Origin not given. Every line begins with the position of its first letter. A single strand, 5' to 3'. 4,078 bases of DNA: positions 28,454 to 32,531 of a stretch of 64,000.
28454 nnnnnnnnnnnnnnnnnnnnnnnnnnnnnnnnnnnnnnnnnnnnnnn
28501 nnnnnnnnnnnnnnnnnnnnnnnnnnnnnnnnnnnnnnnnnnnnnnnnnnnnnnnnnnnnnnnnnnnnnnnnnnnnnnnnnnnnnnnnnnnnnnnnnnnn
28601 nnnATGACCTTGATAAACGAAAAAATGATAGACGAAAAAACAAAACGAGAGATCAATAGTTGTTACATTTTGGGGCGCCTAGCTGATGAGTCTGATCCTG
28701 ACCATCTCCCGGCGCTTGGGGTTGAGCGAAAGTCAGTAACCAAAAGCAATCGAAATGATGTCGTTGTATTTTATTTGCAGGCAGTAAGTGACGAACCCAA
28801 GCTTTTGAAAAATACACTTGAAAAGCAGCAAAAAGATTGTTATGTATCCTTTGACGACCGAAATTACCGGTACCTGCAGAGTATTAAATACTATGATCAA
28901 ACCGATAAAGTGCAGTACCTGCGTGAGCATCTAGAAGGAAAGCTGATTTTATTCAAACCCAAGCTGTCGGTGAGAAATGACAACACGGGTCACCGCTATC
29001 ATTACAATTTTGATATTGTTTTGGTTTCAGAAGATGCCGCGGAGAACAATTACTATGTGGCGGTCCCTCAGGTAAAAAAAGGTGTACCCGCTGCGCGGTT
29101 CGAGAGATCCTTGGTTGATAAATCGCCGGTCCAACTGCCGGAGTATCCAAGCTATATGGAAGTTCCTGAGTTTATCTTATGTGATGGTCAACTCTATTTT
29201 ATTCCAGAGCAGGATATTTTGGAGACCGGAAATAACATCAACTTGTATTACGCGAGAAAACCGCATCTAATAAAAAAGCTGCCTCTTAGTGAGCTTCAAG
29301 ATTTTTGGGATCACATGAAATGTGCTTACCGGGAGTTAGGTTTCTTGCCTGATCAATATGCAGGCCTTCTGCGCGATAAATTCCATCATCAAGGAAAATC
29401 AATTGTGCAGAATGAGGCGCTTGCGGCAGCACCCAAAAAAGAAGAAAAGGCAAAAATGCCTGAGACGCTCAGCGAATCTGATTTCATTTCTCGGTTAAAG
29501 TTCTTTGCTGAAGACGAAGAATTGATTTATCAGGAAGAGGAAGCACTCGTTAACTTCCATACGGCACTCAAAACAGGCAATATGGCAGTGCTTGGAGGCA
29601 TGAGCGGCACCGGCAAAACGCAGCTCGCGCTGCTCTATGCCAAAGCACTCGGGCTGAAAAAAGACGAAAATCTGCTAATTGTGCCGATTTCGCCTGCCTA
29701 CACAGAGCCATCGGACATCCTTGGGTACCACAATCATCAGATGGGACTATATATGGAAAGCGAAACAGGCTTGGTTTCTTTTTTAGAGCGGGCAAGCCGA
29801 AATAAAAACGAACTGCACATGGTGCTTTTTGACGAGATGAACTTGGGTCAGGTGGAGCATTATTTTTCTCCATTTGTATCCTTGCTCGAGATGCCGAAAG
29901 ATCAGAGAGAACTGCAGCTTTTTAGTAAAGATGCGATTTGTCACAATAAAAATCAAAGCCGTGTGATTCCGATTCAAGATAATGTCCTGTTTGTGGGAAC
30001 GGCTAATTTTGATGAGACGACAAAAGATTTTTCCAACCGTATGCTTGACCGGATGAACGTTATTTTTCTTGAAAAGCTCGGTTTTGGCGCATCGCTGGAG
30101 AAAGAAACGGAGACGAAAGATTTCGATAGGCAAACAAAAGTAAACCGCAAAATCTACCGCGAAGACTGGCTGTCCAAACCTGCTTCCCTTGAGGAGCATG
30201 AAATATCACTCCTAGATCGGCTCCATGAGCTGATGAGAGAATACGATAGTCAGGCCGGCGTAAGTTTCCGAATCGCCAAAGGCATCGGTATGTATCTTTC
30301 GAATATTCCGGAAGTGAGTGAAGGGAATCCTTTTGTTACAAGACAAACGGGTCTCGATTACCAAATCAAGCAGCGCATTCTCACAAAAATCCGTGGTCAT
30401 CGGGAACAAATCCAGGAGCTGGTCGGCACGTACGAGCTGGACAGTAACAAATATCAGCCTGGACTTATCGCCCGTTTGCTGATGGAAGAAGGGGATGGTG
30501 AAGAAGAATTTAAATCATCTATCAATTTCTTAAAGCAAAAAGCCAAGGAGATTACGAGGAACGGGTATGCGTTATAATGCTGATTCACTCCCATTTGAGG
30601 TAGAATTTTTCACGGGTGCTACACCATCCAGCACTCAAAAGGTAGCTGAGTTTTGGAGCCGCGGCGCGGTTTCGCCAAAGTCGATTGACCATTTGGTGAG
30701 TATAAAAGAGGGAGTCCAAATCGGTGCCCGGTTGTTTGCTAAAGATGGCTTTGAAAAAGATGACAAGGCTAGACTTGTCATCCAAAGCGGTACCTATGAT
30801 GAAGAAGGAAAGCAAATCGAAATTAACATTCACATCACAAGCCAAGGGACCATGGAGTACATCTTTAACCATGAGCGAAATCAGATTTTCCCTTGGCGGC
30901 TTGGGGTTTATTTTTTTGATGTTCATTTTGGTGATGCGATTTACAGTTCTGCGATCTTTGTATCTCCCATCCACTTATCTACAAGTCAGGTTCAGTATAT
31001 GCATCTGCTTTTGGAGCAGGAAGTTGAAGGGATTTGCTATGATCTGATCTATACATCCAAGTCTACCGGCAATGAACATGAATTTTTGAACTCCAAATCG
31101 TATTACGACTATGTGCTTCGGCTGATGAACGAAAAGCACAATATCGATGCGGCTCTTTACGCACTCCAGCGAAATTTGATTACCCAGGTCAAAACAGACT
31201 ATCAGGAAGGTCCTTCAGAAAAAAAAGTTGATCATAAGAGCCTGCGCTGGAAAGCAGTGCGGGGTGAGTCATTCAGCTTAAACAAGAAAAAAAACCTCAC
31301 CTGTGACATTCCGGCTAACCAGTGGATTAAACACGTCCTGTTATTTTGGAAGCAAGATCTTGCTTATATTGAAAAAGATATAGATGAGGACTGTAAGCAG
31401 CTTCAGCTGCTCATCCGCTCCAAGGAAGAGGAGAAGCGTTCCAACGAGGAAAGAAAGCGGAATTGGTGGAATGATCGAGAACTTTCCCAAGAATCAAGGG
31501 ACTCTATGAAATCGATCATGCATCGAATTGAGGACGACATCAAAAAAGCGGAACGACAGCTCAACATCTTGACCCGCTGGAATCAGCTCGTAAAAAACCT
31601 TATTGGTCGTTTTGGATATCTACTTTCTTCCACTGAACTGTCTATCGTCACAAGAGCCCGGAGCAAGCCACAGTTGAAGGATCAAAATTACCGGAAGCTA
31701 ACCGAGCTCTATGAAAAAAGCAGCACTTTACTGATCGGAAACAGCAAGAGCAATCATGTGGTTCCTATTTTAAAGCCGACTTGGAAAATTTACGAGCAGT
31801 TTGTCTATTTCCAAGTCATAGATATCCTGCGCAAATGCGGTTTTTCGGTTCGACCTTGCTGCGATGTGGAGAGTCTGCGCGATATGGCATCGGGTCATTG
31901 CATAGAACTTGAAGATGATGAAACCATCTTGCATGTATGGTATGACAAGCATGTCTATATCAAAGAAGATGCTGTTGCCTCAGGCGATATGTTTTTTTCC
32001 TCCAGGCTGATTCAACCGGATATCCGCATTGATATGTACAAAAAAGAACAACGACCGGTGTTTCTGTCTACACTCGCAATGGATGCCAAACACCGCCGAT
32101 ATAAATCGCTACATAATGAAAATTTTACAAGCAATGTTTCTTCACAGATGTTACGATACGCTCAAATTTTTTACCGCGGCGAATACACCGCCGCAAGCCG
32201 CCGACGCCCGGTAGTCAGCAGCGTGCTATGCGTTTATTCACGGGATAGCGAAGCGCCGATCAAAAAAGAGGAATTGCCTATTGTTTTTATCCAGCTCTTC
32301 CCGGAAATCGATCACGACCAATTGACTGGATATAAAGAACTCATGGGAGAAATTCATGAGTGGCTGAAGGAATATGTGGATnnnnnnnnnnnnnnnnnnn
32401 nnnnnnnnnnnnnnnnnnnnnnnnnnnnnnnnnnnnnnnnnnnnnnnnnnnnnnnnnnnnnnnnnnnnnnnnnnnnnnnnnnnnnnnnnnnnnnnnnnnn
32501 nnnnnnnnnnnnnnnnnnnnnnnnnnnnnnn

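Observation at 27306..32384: Three-gene McrBC-like operon with an extra upstream gene and highly divergent subunits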

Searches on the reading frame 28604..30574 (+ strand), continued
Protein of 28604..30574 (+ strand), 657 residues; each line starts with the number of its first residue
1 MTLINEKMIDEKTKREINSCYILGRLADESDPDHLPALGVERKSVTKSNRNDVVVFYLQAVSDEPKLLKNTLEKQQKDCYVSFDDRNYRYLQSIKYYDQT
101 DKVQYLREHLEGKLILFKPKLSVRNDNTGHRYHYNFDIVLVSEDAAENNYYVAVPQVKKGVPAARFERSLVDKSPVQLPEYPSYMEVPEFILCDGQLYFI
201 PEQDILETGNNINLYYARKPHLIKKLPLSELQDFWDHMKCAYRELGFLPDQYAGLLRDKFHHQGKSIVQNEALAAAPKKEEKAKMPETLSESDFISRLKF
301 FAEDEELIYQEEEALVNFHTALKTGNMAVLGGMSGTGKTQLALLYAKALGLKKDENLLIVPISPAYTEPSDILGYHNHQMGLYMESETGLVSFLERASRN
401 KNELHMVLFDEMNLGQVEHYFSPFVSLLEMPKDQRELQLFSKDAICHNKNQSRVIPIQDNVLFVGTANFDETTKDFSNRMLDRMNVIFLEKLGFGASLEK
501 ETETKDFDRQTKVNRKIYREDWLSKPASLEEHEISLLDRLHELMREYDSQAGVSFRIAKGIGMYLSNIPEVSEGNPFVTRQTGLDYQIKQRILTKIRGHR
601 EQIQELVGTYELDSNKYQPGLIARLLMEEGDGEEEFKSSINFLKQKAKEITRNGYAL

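Call 76: search_protein_families(library=pfam, proteins=[L006:9006-10892:+, L007:9042-10940:+, L008:8907-10616:+], max_evalue=0.01)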
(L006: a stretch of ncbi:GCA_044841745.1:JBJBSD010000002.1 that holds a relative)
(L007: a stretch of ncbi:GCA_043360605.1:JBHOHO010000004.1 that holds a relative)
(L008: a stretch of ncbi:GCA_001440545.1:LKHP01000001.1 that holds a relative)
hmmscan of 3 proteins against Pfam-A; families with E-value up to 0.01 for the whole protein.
L006:9006-10892:+ (629 aa): 1 family
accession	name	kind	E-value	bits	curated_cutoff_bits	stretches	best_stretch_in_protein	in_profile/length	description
PF04411.18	PDDEXK_7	-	2.5e-05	24.9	22.1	1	417-545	1-122/164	PD-(D/E)XK nuclease superfamily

L007:9042-10940:+ (633 aa): 0 families

L008:8907-10616:+ (570 aa): 1 family
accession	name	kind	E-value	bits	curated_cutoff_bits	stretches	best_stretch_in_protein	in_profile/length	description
PF09823.15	DUF2357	-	0.0022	17.7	23.3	0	117-261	31-192/251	Domain of unknown function (DUF2357)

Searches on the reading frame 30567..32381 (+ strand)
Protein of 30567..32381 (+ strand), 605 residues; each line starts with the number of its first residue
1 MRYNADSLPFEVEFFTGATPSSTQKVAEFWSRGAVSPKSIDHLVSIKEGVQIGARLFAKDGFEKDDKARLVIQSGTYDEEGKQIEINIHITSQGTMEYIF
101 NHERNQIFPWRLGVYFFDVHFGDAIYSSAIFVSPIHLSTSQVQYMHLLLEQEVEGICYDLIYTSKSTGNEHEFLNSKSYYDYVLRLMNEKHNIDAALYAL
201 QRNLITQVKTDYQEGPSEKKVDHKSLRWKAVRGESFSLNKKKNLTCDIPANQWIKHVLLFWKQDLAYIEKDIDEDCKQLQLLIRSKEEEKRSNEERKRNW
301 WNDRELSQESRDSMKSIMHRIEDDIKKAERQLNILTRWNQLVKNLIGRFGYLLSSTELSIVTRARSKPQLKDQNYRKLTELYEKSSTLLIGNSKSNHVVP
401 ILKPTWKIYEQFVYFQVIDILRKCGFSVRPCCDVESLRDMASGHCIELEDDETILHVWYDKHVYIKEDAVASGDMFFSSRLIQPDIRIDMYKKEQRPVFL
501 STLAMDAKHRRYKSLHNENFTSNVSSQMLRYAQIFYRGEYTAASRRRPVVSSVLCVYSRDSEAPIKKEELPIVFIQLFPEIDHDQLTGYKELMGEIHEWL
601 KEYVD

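Call 5: search_protein_families(library=pfam, proteins=[window:30567-32381:+], max_evalue=1)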
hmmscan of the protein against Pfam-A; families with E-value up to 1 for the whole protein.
window:30567-32381:+ (605 aa): 3 families
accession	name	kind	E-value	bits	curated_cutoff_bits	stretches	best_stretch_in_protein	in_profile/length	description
PF09823.15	DUF2357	-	0.018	14.7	23.3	1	238-276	153-191/251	Domain of unknown function (DUF2357)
PF16614.10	RhoGEF67_u2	-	0.076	13.8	26.8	1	238-295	10-68/99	Unstructured region two on RhoGEF 6 and 7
PF15188.11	CCDC-167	-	0.083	13.6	27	1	301-340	27-66/84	Coiled-coil domain-containing protein 167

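Call 6: search_protein_families(library=padloc, proteins=[window:30567-32381:+], max_evalue=1)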
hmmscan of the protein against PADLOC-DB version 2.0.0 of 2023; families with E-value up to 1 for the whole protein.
window:30567-32381:+ (605 aa): 0 families

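Call 7: search_protein_families(library=ncbifam, proteins=[window:30567-32381:+], max_evalue=1)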
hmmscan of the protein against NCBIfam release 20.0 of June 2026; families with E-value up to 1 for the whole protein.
window:30567-32381:+ (605 aa): 0 families

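Call 30: find_homologous_proteins(query=window:30567-32381:+)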
Query window:30567-32381:+ (605 aa): 24 proteins with E <= 0.001 among 6096 candidates.
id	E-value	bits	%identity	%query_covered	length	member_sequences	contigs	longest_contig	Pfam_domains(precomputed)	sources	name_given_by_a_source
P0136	0.0e+0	1385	100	100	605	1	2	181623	-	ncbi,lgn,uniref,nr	ncbi:hypothetical protein ACFQI7_27905 [Paenibacillus allorhizosphaerae]|uniref:DUF2357 domain-conta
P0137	0.0e+0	1237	89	100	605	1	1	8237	-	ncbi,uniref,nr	ncbi:hypothetical protein N0M98_33465 [Paenibacillus doosanensis]|uniref:hypothetical protein n=1 Ta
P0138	0.0e+0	1232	88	100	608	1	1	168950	-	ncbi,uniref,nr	ncbi:hypothetical protein [Paenibacillus puerhi]|uniref:hypothetical protein n=1 Tax=Paenibacillus p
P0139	0.0e+0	1198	87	100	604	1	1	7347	-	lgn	-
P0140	0.0e+0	1149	83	100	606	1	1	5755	PF09823.16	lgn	-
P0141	1.0e-265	901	62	100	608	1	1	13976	-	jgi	jgi:hypothetical protein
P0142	1.3e-258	877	62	100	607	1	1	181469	-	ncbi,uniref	ncbi:hypothetical protein [Paenibacillus sp. YIM B09110]|uniref:hypothetical protein n=1 Tax=Paeniba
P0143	1.5e-254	864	60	100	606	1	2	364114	-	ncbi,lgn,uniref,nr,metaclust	ncbi:hypothetical protein J2Z22_000799 [Paenibacillus forsythiae]|uniref:DUF2357 domain-containing p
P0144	4.3e-234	796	58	100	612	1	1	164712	-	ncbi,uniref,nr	ncbi:nuclease domain-containing protein [Paenibacillus elgii]|uniref:nuclease domain-containing prot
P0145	5.9e-234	796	58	100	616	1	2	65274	-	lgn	-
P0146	5.2e-223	760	57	100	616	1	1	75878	-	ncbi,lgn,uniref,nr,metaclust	ncbi:nuclease domain-containing protein [Paenibacillus sp. UNC499MF]|uniref:nuclease domain-containi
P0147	1.9e-222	758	54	100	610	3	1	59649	-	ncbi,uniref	ncbi:hypothetical protein [Paenibacillus chitinolyticus]|uniref:hypothetical protein n=1 Tax=Paeniba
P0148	1.0e-221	756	55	100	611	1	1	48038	-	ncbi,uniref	ncbi:hypothetical protein [Brevibacillus sp. H7]|uniref:hypothetical protein n=1 Tax=Brevibacillus s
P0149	1.4e-220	752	53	100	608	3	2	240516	-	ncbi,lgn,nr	ncbi:nuclease domain-containing protein [Paenibacillus sp. FSL R10-2748]|nr:hypothetical protein BK1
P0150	1.8e-217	742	53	100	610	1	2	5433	-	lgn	-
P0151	7.9e-207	706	52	100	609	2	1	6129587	PF09823.16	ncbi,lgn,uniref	ncbi:DUF2357 domain-containing protein [Paenibacillus sp. 8b26]|uniref:DUF2357 domain-containing pro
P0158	9.6e-59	217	27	93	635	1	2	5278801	-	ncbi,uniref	ncbi:hypothetical protein [Bacillus thuringiensis]|uniref:hypothetical protein n=1 Tax=Bacillus thur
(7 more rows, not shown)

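Call 34: search_solved_structures(query=A2, max_evalue=1, show_alignments=2)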
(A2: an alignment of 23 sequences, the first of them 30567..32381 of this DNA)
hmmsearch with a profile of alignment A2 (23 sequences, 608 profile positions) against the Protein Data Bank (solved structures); distinct sequences matched with E-value up to 1: 0.

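Call 43: search_protein_families(library=pfam, alignment_id=A2, max_evalue=0.01)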
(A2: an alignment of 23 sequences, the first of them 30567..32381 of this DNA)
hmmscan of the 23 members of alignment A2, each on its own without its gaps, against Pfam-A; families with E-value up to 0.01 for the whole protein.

A. member 1, window:30567-32381:+ (605 aa): 0 families

B. families by the number of members that match (of 23 scanned): 4 families
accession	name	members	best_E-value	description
PF09823.15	DUF2357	14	7.9e-06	Domain of unknown function (DUF2357)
PF04411.18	PDDEXK_7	7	3.1e-05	PD-(D/E)XK nuclease superfamily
PF09177.16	STX6_10_61_N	1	0.00028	Syntaxin 6/10/61, N-terminal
PF17995.8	GH101_N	1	0.0036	Endo-alpha-N-acetylgalactosaminidase N-terminal domain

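Call 76: search_protein_families(library=pfam, proteins=[P0140, P0151, P0144, P0158], max_evalue=0.01)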
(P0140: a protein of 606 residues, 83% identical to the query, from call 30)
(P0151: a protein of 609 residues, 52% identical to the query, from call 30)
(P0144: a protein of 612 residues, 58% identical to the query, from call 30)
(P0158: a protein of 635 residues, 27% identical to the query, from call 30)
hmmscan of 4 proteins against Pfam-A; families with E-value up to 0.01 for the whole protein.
P0140 (606 aa): 1 family
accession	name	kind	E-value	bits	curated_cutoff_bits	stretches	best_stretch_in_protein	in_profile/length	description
PF09823.15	DUF2357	-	2.2e-05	24.2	23.3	1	238-280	151-193/251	Domain of unknown function (DUF2357)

P0151 (609 aa): 1 family
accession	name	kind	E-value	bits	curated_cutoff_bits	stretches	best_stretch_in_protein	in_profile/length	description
PF09823.15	DUF2357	-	7.9e-06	25.7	23.3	1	239-297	153-218/251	Domain of unknown function (DUF2357)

P0144 (612 aa): 2 families
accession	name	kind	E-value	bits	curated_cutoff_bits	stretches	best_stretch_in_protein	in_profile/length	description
PF04411.18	PDDEXK_7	-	3.1e-05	24.6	22.1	1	409-520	1-112/164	PD-(D/E)XK nuclease superfamily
PF09823.15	DUF2357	-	0.0011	18.7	23.3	1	241-319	154-237/251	Domain of unknown function (DUF2357)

P0158 (635 aa): 2 families
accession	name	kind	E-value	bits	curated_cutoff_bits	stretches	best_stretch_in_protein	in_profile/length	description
PF09177.16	STX6_10_61_N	-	0.00028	21.8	29.4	1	281-368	14-98/99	Syntaxin 6/10/61, N-terminal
PF04411.18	PDDEXK_7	-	0.0012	19.3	22.1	1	423-537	1-107/164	PD-(D/E)XK nuclease superfamily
